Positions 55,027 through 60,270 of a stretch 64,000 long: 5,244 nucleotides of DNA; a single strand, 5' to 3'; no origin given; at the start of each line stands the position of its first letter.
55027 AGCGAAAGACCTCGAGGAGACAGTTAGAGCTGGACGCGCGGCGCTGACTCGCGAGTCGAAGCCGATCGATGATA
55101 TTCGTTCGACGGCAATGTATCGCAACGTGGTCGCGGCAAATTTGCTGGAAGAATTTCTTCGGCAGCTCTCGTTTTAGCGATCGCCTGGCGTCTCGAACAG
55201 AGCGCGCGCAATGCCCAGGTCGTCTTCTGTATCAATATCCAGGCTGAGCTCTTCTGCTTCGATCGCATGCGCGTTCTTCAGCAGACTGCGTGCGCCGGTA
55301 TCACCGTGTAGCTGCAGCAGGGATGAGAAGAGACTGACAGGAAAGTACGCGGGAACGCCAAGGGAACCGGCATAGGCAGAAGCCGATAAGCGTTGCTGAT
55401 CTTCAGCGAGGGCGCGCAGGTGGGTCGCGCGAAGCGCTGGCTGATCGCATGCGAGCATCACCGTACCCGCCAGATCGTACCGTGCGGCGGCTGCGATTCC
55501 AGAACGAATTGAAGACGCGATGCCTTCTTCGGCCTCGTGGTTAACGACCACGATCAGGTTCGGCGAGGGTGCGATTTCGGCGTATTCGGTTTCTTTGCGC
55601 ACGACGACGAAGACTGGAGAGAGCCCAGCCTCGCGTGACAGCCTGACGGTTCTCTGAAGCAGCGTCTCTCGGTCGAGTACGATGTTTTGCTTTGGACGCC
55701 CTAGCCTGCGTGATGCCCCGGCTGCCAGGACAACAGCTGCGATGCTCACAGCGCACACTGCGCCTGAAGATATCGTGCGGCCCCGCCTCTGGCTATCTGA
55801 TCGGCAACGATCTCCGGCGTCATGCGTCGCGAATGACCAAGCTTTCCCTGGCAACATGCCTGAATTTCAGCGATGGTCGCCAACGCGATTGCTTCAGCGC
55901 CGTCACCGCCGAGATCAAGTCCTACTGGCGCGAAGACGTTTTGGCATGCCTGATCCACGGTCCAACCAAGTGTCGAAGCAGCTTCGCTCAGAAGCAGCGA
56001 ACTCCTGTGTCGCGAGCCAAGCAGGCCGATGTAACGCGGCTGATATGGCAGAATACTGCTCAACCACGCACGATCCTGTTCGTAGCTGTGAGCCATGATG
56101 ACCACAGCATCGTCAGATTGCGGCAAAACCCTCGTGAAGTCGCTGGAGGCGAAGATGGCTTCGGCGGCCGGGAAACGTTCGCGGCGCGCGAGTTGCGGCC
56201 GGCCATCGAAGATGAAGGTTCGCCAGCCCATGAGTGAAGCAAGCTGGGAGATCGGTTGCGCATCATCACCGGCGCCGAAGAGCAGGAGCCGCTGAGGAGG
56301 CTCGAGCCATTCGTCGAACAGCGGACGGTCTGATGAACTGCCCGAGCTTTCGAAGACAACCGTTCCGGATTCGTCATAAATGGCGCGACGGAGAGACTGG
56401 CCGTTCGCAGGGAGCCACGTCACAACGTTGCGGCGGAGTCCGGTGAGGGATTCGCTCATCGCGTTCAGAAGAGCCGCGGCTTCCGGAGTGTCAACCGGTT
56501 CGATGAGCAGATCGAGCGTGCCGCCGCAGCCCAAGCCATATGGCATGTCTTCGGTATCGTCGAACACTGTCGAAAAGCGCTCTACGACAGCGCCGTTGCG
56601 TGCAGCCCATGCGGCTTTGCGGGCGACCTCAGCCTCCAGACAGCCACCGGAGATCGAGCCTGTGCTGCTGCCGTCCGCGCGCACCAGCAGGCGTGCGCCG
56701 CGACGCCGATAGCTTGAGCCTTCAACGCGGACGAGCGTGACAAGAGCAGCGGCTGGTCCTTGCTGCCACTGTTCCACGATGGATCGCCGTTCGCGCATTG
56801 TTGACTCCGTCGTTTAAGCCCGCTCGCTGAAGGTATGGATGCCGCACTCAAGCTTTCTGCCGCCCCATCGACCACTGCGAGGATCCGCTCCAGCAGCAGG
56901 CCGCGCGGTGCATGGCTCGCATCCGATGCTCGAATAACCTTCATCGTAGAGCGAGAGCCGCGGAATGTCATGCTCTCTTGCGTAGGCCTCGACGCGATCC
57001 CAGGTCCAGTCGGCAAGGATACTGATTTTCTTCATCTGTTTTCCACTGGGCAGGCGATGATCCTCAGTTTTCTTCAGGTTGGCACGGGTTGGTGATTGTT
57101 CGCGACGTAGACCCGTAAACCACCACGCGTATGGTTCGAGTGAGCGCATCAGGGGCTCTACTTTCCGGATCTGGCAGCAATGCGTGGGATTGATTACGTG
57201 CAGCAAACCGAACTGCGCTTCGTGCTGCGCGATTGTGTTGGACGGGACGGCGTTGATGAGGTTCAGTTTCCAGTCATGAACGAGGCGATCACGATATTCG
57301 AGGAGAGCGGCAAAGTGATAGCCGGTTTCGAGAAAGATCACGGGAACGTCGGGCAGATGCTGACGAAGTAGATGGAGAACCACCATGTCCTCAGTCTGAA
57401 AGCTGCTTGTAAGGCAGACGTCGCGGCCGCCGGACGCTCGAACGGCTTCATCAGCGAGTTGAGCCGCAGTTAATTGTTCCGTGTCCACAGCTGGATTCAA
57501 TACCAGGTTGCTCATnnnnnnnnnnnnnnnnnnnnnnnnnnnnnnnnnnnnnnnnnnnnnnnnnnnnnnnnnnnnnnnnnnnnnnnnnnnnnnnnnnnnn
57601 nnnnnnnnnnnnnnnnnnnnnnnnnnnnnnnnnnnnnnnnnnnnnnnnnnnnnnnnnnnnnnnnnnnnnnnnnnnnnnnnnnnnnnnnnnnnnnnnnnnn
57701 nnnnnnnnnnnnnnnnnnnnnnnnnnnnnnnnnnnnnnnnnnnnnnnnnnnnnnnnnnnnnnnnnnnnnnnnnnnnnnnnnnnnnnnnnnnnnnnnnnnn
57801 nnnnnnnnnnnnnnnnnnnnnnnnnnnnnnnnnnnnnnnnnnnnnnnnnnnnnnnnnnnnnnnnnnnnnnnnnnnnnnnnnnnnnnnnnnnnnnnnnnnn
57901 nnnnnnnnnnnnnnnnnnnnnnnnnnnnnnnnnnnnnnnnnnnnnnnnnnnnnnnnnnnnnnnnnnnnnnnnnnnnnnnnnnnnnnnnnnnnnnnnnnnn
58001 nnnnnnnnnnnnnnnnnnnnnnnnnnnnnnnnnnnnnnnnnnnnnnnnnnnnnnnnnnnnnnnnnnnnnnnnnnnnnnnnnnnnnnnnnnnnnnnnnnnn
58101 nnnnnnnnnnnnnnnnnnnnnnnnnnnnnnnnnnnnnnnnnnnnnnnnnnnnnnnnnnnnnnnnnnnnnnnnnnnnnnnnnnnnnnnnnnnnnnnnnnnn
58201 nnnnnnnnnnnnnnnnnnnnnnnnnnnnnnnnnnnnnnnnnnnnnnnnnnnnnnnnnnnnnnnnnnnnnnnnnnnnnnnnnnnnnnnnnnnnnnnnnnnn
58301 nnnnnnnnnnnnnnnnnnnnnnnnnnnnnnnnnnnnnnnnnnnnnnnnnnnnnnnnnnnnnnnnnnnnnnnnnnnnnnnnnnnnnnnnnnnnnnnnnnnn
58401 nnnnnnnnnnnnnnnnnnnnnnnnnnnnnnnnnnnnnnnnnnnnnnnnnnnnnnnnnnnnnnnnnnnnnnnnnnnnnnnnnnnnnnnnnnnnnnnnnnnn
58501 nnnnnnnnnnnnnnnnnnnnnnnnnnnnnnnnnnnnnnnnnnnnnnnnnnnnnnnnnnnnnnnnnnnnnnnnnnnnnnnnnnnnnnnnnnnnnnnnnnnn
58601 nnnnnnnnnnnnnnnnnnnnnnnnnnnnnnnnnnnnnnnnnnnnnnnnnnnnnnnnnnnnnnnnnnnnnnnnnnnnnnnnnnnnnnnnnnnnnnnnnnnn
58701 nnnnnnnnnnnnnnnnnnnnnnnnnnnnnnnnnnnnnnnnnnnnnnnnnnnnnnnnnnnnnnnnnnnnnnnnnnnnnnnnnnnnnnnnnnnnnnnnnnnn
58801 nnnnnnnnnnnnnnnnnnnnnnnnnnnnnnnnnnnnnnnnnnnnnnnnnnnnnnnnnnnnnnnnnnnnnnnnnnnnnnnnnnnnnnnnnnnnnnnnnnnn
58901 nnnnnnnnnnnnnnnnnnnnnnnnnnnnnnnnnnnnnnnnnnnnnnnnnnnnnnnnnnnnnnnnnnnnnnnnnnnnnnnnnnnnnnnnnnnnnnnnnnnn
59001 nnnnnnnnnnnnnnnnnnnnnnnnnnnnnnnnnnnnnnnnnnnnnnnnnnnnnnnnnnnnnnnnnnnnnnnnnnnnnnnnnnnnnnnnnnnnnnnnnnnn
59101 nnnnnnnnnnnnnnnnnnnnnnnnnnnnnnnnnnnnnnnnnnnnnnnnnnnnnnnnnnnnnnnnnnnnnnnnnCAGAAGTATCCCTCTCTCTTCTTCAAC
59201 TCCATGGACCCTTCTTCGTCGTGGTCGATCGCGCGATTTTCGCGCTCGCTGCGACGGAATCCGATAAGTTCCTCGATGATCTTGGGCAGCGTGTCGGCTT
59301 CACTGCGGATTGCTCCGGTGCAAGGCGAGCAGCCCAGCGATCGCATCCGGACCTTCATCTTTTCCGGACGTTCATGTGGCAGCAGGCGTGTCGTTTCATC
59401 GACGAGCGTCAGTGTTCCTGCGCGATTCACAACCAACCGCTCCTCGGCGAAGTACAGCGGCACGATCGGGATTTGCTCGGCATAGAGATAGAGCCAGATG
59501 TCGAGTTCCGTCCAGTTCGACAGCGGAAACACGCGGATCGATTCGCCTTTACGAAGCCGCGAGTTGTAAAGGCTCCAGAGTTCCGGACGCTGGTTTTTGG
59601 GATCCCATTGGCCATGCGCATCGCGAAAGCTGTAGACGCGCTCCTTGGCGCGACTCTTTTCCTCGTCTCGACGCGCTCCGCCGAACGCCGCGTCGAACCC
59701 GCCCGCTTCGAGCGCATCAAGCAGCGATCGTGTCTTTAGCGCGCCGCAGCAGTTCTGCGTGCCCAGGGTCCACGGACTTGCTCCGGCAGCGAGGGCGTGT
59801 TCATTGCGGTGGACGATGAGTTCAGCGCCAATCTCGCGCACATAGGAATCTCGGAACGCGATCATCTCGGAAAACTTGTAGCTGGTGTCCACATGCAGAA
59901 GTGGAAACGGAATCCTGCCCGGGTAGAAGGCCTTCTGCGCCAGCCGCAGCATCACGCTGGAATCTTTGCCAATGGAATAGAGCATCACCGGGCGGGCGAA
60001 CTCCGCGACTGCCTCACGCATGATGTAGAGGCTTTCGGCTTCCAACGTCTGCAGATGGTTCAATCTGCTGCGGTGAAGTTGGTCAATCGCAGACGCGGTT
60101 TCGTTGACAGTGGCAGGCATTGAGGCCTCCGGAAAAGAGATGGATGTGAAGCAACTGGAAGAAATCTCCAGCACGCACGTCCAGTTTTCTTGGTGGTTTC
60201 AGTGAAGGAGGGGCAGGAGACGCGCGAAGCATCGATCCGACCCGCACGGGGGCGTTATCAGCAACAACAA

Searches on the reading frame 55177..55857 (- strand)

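Call 6: search_protein_families(library=ncbifam, proteins=[window:55177-55857:-])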
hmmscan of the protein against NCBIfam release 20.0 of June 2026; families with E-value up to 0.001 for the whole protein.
window:55177-55857:- (227 aa): 18 families
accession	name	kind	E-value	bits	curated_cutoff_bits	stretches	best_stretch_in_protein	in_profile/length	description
TIGR03310.1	matur_MocA_YgfJ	equivalog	8.8e-30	104.1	186.45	1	41-213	2-184/188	molybdenum cofactor cytidylyltransferase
TIGR03202.1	pucB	equivalog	1.2e-26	93.6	235.05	1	39-213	1-191/192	xanthine dehydrogenase accessory protein PucB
NF045665.1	NTPtran_DVU1551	equivalog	2.1e-22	79.7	315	1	39-218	1-190/359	DVU_1551 family NTP transferase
NF045782.1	NicBOxredNboR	equivalog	1.4e-12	47.8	260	1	37-197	7-179/206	nicotine blue oxidoreductase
NF002741.0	PRK02726.1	equivalog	7.7e-12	45.3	179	1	38-163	7-127/200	molybdenum cofactor guanylyltransferase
NF001855.0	PRK00576.1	equivalog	7.2e-10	38.8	205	1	36-162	4-127/197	molybdenum cofactor guanylyltransferase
TIGR03552.1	F420_cofC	equivalog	1.4e-07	31.4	105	1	65-220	31-190/196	2-phospho-L-lactate guanylyltransferase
NF010932.0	PRK14352.1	equivalog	4.5e-07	28.9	611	1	38-159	6-131/488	bifunctional UDP-N-acetylglucosamine diphosphorylase/glucosamine-1-phosphate N-acetyltransferase GlmU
TIGR02665.1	molyb_mobA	equivalog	1.7e-06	28.2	151.85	1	39-160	1-120/186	molybdenum cofactor guanylyltransferase MobA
NF038362.1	Sden_1164_fam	equivalog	2.9e-06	27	300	1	40-138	3-112/266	Sden_1164 family protein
NF011059.0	PRK14490.1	equivalog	1.2e-05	24.6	354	1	36-161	178-298/374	bifunctional molybdenum cofactor guanylyltransferase MobA/molybdopterin-guanine dinucleotide biosynthesis adaptor protein MobB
NF011056.0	PRK14489.1-1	equivalog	1.6e-05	24.2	379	1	37-150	4-109/363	bifunctional molybdenum cofactor guanylyltransferase MobA/molybdopterin-guanine dinucleotide biosynthesis adaptor protein MobB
TIGR00453.1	ispD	equivalog_domain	4.8e-05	22.9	181.3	1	41-127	2-90/219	2-C-methyl-D-erythritol 4-phosphate cytidylyltransferase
NF010933.0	PRK14353.1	equivalog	0.00015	20.5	505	1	38-156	5-126/453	bifunctional UDP-N-acetylglucosamine diphosphorylase/glucosamine-1-phosphate N-acetyltransferase GlmU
TIGR01173.1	glmU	equivalog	0.00016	20.6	366.85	1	40-156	2-119/452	bifunctional UDP-N-acetylglucosamine diphosphorylase/glucosamine-1-phosphate N-acetyltransferase GlmU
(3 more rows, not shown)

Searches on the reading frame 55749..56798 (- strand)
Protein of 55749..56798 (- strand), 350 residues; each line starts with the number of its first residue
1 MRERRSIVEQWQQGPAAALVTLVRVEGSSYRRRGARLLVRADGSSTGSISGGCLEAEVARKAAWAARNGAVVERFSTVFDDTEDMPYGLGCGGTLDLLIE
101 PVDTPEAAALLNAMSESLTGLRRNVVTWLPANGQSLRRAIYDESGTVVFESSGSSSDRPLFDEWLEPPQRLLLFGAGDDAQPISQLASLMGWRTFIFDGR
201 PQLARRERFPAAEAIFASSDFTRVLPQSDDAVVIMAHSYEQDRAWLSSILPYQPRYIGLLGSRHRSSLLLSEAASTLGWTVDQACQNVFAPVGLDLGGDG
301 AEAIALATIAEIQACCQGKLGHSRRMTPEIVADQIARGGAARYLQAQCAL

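Call 6: search_protein_families(library=ncbifam, proteins=[window:55749-56798:-])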
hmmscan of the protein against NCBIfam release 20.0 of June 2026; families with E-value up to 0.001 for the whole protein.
window:55749-56798:- (350 aa): 2 families
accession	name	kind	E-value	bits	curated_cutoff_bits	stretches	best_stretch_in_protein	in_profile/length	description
NF045664.1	XdhC_rel_AOR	equivalog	1.8e-45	155.8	350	2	156-312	182-340/346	XdhC family aldehyde oxidoreductase maturation factor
TIGR02964.1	xanthine_xdhC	equivalog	8.3e-17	61.6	161.6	1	19-312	2-245/246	xanthine dehydrogenase accessory protein XdhC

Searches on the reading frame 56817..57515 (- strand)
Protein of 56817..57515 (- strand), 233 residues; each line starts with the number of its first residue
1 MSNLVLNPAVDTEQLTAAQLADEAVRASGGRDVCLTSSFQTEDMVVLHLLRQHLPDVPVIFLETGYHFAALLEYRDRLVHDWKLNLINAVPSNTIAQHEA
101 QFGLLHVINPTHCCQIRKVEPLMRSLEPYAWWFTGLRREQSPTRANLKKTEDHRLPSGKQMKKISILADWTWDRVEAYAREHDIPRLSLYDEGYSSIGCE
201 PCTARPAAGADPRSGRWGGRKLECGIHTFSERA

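Call 6: search_protein_families(library=ncbifam, proteins=[window:56817-57515:-])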
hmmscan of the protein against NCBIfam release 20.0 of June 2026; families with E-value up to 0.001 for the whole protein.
window:56817-57515:- (233 aa): 13 families
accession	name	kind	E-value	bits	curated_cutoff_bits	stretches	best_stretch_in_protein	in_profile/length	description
NF002537.0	PRK02090.1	equivalog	5e-67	226.1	154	1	11-228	22-239/244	phosphoadenylyl-sulfate reductase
TIGR02055.1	APS_reductase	subfamily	3.3e-52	177.1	235.3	1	38-226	1-194/194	adenylylsulfate reductase, thioredoxin dependent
TIGR00434.1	cysH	subfamily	1.3e-47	162.4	165.1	1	31-227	14-213/214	phosophoadenylyl-sulfate reductase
TIGR02057.1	PAPS_reductase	equivalog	6.7e-42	143.9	254.2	1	24-227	20-224/224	phosphoadenosine phosphosulfate reductase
TIGR00424.1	APS_reduc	equivalog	4.8e-16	58.4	553.2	1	111-227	198-323/464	5'-adenylylsulfate reductase, thioredoxin-independent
NF010368.0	PRK13795.1-3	equivalog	2.6e-12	45.8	588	1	27-204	244-422/635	hypothetical protein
NF006327.0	PRK08557.1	equivalog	4.5e-11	42.2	366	1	20-204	169-356/415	hypothetical protein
NF003587.0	PRK05253.1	subfamily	7.4e-09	35.3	195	1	37-145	34-144/301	sulfate adenylyltransferase subunit CysD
NF010366.0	PRK13795.1-1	equivalog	5.4e-08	31.4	745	1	41-205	277-446/667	hypothetical protein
NF010367.0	PRK13795.1-2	equivalog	1.4e-06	27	456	1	41-204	253-417/584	hypothetical protein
NF009214.0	PRK12563.1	equivalog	3e-06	26.9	413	1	40-146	52-160/317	sulfate adenylyltransferase subunit CysD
TIGR02039.1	CysD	subfamily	1.2e-05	25.1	396.6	1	39-146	28-137/294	sulfate adenylyltransferase, small subunit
NF006351.0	PRK08576.1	equivalog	6.9e-05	21.6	290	1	45-204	249-403/436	hypothetical protein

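Call 62: search_protein_families(library=pfam, proteins=[window:56817-57515:-])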
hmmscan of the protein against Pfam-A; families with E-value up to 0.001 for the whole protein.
window:56817-57515:- (233 aa): 1 family
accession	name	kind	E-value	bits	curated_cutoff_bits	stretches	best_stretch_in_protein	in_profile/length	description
PF01507.26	PAPS_reduct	-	8.2e-40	137.1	22.5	1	34-204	3-174/175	Phosphoadenosine phosphosulfate reductase domain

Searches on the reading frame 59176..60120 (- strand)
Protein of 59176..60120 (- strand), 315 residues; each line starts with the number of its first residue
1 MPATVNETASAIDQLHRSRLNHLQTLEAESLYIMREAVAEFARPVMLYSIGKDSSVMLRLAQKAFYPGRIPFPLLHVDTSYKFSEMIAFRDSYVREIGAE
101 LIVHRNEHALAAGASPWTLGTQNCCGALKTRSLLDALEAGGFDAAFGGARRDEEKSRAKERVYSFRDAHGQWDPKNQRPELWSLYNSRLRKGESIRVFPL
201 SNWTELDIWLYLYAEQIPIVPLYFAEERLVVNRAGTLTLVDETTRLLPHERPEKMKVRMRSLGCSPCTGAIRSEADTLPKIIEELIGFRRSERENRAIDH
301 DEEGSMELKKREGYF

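Call 6: search_protein_families(library=ncbifam, proteins=[window:59176-60120:-])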
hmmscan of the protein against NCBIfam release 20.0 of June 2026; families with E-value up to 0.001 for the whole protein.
window:59176-60120:- (315 aa): 13 families
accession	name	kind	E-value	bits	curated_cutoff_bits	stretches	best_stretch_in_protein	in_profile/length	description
NF009214.0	PRK12563.1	equivalog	1e-138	462.1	413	1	10-315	11-317/317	sulfate adenylyltransferase subunit CysD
NF003587.0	PRK05253.1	subfamily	7.4e-138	458.8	195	1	17-315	3-301/301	sulfate adenylyltransferase subunit CysD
TIGR02039.1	CysD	subfamily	4.7e-135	449.9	396.6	1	23-315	1-294/294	sulfate adenylyltransferase, small subunit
NF002537.0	PRK02090.1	equivalog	2.4e-16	60.1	154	1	21-223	21-200/244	phosphoadenylyl-sulfate reductase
NF010366.0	PRK13795.1-1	equivalog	2.3e-11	42.6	745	1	5-223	226-431/667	hypothetical protein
NF010368.0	PRK13795.1-3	equivalog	1e-10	40.5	588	2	8-160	213-367/635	hypothetical protein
NF010367.0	PRK13795.1-2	equivalog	1.2e-10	40.5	456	1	13-223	213-403/584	hypothetical protein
TIGR02055.1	APS_reductase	subfamily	8e-10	38.8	235.3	1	71-223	19-155/194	adenylylsulfate reductase, thioredoxin dependent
NF006351.0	PRK08576.1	equivalog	1e-07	31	290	1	18-224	213-390/436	hypothetical protein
TIGR00434.1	cysH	subfamily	5e-07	29.8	165.1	0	37-162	8-137/214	phosophoadenylyl-sulfate reductase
NF006327.0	PRK08557.1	equivalog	1.3e-06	27.5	366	0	194-223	313-342/415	hypothetical protein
TIGR02057.1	PAPS_reductase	equivalog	5.3e-06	26.5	254.2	0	24-104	9-83/224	phosphoadenosine phosphosulfate reductase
NF010369.0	PRK13795.1-4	equivalog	0.00012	20.5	1086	0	11-97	220-304/633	hypothetical protein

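Call 8: find_related_loci(query=window:59176-60120:-, collection=genome_contigs, flank=2500)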
Query window:59176-60120:- (315 aa) in genome_contigs; peptide patterns used: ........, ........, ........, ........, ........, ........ (x = any residue, [..] = any of these).
600 stretches matched a pattern (row limit reached: there are more); 533 encode a relative of the query (tblastn E <= 1e-3); the best 80 are kept; 80 distinct loci.
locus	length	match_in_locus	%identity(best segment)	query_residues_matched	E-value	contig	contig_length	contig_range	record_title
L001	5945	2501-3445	96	1-315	0e+0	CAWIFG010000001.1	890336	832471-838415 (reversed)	MAG: uncultured Acidobacteriaceae bacterium isolate MFD09603.bin.2.24 genome assembly, contig: contig_11210, whole genom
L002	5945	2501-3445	94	1-315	0e+0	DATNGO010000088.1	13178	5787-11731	MAG TPA_asm: Acidobacteriaceae bacterium isolate SMAG_U11323 k141_4087517, whole genome shotgun sequence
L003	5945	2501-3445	93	1-315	0e+0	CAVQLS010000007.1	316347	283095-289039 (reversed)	MAG: uncultured Acidobacteriaceae bacterium isolate MFD04463.bin.1.306 genome assembly, contig: contig_53926, whole geno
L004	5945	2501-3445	93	1-315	0e+0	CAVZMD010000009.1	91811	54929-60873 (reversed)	MAG: uncultured Acidobacteriaceae bacterium isolate MFD06714.bin.2.142 genome assembly, contig: contig_120449, whole gen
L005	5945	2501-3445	90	1-315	0e+0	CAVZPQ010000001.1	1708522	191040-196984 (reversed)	MAG: uncultured Acidobacteriaceae bacterium isolate MFD09603.bin.2.50 genome assembly, contig: contig_1654, whole genome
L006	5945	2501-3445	90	1-315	0e+0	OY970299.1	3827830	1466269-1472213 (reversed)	MAG: uncultured Verrucomicrobiae bacterium isolate MFD09603.bin.1.43 genome assembly, chromosome: 1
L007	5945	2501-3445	89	1-315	0e+0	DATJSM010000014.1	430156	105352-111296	MAG TPA_asm: Candidatus Aquilonibacter sp. isolate SMAG_U14993 k141_3051448, whole genome shotgun sequence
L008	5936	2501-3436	87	4-315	0e+0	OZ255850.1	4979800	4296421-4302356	MAG: Granulicella sp. isolate 1b9c920f-01c2-40b1-9a59-2919834d6052 genome assembly, chromosome: 1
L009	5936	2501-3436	88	4-315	0e+0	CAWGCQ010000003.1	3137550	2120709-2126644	MAG: uncultured Acidobacteriaceae bacterium isolate MFD06092.bin.2.198 genome assembly, contig: contig_42780, whole geno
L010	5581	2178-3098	87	9-315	0e+0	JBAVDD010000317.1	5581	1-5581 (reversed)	MAG: Acidobacteriaceae bacterium isolate MFD01356_ilm_asm_bin2 k127_123360, whole genome shotgun sequence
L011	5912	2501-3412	89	12-315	0e+0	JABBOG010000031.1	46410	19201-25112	MAG: Acidobacteria bacterium isolate G5_15 NODE_459_length_46410_cov_12.1123, whole genome shotgun sequence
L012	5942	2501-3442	87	1-315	0e+0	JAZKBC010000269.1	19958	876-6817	MAG: Acidobacteriota bacterium isolate ADI_H3L2_1_122_18_3-bin059_1 ADIH3L21_B059_1_000000000269, whole genome shotgun s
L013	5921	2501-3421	87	9-315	0e+0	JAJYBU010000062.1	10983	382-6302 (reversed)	MAG: Acidobacteria bacterium isolate BP9.bin128 NODE_12235_length_10983_cov_5.088707, whole genome shotgun sequence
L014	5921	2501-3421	87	9-315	0e+0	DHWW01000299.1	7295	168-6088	MAG TPA_asm: Granulicella sp. UBA5172 UBA5172_contig_3634, whole genome shotgun sequence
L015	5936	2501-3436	87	4-315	0e+0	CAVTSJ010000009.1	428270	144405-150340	MAG: uncultured Acidobacteriaceae bacterium isolate MFD09495.bin.2.27 genome assembly, contig: contig_1864, whole genome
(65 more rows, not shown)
